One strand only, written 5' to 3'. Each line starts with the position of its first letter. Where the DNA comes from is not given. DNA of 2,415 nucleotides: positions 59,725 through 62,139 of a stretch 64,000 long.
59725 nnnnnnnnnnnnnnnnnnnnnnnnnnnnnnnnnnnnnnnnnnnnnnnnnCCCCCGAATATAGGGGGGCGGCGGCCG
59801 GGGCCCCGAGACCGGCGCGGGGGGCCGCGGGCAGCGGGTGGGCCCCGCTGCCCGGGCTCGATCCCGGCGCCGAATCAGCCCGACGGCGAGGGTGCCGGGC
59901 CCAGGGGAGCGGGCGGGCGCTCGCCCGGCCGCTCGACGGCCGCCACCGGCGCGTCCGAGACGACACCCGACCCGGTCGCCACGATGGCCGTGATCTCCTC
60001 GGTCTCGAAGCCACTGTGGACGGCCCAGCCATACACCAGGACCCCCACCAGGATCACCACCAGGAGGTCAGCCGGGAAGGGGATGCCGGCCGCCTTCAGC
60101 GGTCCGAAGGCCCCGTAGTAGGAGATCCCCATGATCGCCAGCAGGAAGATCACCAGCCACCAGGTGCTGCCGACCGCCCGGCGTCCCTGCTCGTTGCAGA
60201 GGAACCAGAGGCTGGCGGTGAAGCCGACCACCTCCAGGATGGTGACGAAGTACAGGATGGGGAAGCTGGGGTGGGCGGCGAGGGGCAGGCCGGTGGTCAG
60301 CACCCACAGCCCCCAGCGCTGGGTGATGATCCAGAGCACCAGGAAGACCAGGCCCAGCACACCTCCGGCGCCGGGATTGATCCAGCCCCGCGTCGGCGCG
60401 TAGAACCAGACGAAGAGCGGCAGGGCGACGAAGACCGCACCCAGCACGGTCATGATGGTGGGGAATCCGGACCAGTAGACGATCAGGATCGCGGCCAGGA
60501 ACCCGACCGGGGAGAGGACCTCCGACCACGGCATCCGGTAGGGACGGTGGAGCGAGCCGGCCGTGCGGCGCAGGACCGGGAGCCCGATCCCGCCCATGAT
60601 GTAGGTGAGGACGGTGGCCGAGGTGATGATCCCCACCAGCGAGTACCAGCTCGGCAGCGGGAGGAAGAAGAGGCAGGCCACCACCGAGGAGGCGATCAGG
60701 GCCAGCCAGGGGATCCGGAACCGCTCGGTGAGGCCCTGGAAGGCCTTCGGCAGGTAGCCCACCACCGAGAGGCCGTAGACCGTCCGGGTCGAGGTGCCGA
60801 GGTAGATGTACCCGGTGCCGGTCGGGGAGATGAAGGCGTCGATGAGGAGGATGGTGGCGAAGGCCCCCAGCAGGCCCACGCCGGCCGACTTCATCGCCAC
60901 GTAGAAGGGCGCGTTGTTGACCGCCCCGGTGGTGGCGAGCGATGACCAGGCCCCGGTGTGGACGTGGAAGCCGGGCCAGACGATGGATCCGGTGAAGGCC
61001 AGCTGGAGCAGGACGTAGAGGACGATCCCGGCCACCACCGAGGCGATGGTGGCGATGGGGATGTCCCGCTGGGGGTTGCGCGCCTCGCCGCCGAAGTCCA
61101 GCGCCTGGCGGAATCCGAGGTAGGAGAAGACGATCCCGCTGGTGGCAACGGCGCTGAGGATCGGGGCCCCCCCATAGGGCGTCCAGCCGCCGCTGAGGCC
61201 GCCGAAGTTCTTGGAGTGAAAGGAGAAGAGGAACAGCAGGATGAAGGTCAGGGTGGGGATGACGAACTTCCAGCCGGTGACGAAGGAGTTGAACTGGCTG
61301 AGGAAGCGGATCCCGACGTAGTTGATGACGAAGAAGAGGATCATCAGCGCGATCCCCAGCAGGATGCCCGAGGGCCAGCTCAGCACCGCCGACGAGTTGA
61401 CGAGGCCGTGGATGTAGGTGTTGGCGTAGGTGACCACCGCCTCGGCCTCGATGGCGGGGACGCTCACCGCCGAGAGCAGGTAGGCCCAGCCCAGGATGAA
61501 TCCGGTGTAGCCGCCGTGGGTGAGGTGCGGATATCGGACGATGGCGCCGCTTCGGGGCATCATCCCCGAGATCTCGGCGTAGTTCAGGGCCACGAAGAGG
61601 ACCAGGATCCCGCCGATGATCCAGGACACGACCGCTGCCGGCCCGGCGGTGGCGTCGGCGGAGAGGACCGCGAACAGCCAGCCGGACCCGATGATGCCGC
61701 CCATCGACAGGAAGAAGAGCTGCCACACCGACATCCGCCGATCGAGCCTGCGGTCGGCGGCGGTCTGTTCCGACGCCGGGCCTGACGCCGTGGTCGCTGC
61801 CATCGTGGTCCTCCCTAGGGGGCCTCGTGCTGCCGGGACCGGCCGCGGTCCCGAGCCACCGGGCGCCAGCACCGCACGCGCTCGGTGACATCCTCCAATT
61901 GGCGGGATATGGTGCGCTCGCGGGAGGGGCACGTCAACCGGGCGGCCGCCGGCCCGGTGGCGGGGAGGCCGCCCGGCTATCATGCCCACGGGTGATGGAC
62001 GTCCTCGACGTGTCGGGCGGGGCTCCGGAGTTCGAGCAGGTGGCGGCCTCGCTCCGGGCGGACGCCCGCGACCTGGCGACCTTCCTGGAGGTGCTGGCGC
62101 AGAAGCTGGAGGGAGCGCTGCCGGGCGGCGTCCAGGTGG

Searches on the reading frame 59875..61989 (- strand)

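Call 36: search_protein_families(library=pfam, proteins=[window:59875-61989:-], max_evalue=0.001)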
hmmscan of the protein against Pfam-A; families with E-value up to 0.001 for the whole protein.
window:59875-61989:- (704 aa): 2 families
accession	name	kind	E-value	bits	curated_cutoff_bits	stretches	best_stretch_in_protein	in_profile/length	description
PF13520.12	AA_permease_2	-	6.5e-37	127.9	27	1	87-515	2-412/427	Amino acid permease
PF00324.27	AA_permease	-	6e-29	101.5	24.6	1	91-462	2-357/470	Amino acid permease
